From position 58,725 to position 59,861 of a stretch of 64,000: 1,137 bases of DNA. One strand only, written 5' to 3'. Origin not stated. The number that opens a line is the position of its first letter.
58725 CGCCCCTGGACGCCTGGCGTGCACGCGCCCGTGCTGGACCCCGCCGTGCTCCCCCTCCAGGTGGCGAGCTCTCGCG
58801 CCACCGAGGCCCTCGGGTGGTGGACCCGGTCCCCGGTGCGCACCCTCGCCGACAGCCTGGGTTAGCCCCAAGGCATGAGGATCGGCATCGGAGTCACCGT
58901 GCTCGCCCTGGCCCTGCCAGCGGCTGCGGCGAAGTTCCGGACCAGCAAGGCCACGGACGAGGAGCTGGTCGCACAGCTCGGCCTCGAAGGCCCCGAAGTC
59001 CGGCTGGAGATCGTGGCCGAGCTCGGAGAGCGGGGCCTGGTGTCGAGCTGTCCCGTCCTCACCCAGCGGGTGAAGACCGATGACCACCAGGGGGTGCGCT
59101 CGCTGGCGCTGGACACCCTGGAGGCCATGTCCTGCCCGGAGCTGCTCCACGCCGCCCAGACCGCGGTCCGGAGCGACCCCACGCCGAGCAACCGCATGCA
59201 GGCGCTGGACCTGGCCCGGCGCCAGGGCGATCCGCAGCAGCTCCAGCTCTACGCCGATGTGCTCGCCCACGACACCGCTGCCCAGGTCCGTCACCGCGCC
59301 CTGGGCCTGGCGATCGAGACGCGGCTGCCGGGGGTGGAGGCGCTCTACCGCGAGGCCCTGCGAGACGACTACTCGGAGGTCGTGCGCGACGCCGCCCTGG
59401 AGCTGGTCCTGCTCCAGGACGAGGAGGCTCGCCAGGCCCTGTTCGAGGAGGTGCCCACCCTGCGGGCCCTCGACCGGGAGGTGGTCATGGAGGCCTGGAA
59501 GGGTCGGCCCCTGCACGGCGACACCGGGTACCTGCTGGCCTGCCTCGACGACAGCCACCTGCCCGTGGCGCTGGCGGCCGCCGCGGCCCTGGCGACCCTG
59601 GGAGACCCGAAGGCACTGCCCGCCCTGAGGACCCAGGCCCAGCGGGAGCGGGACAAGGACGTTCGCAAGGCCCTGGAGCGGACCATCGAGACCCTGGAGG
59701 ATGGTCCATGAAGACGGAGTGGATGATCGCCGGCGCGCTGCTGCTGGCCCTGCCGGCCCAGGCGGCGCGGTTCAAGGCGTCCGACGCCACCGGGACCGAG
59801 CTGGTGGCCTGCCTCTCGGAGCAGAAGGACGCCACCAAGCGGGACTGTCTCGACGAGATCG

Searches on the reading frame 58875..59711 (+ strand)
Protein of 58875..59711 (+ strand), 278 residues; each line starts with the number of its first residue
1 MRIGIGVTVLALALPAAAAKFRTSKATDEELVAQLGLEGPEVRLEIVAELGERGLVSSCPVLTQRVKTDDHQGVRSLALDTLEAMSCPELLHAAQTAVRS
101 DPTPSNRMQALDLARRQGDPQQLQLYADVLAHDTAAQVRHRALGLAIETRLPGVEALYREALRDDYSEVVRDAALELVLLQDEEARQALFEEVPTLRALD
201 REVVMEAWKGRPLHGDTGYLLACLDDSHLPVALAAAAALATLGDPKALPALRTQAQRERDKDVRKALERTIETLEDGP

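Call 50: find_encoding_contigs(protein=window:58875-59711:+, flank=10000, max_places=3)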
Protein window:58875-59711:+ (278 aa): 15 contigs read that carry it; 3 places shown.
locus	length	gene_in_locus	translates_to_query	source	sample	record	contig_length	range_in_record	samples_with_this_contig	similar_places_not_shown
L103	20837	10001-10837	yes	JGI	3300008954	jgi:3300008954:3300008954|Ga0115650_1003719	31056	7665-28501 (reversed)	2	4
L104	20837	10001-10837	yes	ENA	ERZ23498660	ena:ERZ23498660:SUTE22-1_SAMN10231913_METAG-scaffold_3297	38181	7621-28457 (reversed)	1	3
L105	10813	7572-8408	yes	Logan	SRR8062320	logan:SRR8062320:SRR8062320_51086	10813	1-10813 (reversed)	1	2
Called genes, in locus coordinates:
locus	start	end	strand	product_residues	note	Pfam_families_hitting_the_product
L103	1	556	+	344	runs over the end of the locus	PF04055:Radical_SAM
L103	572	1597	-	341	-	-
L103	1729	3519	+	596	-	PF00989:PAS, PF08448:PAS_4 (weak), PF13188:PAS_8 (faint), PF13426:PAS_9 (weak), PF00512:HisKA (weak), PF02518:HATPase_c, PF00072:Response_reg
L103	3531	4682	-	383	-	-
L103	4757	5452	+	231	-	PF00106:adh_short, PF08659:KR, PF13561:adh_short_C2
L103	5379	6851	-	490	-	PF01432:Peptidase_M3 (weak)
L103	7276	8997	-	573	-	PF01839:FG-GAP (faint), PF13517:FG-GAP_3, PF07593:UnbV_ASPIC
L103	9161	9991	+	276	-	-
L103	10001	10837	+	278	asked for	PF13646:HEAT_2 (weak)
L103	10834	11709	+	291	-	PF00514:Arm (faint), PF13646:HEAT_2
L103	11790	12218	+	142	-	PF14464:Prok-JAB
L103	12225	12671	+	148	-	PF03692:CxxCxxCC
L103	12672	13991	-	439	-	PF00202:Aminotran_3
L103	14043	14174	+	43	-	-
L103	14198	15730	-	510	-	PF03553:Na_H_antiporter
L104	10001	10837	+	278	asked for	PF13646:HEAT_2 (weak)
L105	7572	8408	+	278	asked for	PF13646:HEAT_2 (weak)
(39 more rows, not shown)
